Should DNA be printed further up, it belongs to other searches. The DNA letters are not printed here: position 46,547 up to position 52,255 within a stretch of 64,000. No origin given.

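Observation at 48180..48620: Vestigial A-domain C-terminal subdomain fossil between the C domain and the acyl-AMP-ligase domain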

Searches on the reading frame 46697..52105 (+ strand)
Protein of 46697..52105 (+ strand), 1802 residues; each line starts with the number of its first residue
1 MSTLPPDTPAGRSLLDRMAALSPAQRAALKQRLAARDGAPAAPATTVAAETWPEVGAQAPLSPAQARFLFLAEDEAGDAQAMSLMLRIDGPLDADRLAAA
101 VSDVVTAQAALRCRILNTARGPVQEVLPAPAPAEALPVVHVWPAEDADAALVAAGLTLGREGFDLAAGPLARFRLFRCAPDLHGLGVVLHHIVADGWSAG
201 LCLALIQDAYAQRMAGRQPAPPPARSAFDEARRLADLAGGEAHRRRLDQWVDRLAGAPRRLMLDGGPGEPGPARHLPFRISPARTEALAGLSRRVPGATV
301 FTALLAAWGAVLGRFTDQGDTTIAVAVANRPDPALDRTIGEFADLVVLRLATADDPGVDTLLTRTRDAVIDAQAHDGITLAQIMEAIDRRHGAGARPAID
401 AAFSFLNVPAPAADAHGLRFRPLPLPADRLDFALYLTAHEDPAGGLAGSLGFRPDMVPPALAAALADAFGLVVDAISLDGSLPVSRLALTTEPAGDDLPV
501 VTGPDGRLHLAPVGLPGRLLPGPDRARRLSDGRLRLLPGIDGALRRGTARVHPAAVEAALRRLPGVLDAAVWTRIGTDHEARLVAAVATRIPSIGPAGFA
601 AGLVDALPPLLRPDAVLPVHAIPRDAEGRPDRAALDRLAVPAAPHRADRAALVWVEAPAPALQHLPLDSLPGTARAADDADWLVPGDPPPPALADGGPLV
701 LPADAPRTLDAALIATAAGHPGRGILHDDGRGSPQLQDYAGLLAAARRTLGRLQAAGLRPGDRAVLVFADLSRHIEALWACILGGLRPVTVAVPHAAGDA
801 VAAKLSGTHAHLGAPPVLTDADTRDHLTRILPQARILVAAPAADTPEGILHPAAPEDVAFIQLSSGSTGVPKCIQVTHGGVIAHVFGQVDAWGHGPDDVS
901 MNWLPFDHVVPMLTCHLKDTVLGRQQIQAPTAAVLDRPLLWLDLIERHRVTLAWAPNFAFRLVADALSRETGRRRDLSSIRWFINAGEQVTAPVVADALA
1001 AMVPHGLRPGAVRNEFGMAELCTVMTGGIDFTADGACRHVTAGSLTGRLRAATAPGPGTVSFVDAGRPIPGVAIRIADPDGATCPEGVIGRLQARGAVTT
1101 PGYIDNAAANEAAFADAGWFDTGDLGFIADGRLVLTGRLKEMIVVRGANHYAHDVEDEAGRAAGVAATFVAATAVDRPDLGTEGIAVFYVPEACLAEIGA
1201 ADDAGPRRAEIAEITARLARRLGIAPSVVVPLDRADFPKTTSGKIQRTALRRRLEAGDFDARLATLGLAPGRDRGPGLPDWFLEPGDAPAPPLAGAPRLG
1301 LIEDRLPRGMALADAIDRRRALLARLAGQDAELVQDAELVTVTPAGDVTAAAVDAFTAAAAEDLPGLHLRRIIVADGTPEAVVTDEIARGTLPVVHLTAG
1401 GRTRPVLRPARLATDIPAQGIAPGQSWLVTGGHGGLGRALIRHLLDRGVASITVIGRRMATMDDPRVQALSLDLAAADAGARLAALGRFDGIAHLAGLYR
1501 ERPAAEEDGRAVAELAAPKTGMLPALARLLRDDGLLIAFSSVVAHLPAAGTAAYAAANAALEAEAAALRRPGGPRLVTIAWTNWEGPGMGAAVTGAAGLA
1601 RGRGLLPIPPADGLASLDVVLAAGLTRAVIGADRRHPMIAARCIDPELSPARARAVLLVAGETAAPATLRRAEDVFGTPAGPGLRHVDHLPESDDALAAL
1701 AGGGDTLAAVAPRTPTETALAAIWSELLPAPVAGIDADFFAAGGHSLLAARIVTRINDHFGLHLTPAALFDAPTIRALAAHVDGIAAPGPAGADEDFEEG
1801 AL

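Call 5: search_solved_structures(query=window:46697-52105:+, max_evalue=0.001)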
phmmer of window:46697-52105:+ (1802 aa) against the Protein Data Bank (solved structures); distinct sequences matched with E-value up to 0.001: 172 (the best 60 are shown).
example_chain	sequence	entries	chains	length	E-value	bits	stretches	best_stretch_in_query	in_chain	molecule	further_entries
6ulw_A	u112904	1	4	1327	2.2e-120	406.9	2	662-1294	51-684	Amino acid adenylation domain-containing protein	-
6ulx_A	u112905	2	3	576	1.5e-100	341.2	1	691-1257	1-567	Amino acid adenylation domain-containing protein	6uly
4r0m_B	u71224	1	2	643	4e-92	313.3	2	704-1275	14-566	McyG protein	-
9lcq_A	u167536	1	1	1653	9.2e-56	192.7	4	54-411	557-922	PvdL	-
9lcp_A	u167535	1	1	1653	3.7e-55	190.7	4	54-411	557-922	PvdL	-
9lco_A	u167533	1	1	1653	1.4e-54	188.8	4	54-411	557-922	PvdL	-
5u89_A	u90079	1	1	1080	8.5e-49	169.6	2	59-487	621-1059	Amino acid adenylation domain protein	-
6p1j_A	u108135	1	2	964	1.9e-45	158.6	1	59-495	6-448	Txo2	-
9up2_A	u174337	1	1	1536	2e-45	158.5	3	54-412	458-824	PvdL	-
7r7f_A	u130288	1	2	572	8.4e-44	153.1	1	745-1267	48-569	Polyketide synthase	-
7r7e_A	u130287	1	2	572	1.2e-43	152.6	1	745-1267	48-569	Polyketide synthase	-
3pbk_A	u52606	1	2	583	1.2e-43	152.5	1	703-1255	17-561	Fatty Acyl-Adenylate Ligase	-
6oyf_A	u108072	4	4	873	1.4e-43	152.3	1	58-494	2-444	Txo1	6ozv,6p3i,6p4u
7r7g_A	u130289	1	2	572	1.5e-43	152.2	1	745-1267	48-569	Polyketide synthase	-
3kxw_A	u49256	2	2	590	2.2e-37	131.8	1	740-1254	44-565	Saframycin Mx1 synthetase B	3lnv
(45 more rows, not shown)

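Call 7: search_protein_families(library=pfam, proteins=[window:46697-52105:+], max_evalue=1)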
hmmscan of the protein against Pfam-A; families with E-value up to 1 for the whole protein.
window:46697-52105:+ (1802 aa): 11 families
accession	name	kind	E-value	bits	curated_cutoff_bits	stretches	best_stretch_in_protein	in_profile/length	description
PF00668.25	Condensation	-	9.3e-43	147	30.6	1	58-492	4-449/456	Condensation domain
PF00501.34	AMP-binding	-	1.1e-40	140.1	29.9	1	716-1103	4-383/384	AMP-binding enzyme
PF08659.16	KR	-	1.2e-19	71.3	22.6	1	1427-1585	3-179/180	KR domain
PF00550.31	PP-binding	-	5.9e-17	62.1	20.8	1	1719-1782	2-67/67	Phosphopantetheine attachment site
PF01370.27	Epimerase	-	8.5e-09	35.6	20.9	1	1427-1588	1-176/240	NAD dependent epimerase/dehydratase family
PF00106.31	adh_short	-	4.2e-06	26.8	26.6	1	1428-1579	4-174/195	short chain dehydrogenase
PF13193.12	AMP-binding_C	-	0.00079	20.7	24.5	1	556-628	2-75/76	AMP-binding enzyme C-terminal domain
PF13460.12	NAD_binding_10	-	0.057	13.7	27.2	1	1431-1479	1-53/184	NAD(P)H-binding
PF13561.12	adh_short_C2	-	0.089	12.8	27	1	1484-1566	67-155/236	Enoyl-(Acyl carrier protein) reductase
PF05899.18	Cupin_3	-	0.14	12.3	23.5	1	1008-1045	15-53/74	EutQ-like cupin domain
PF15519.11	RBM39linker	-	0.81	10.9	23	0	21-63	11-56/81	linker between RRM2 and RRM3 domains in RBM39 protein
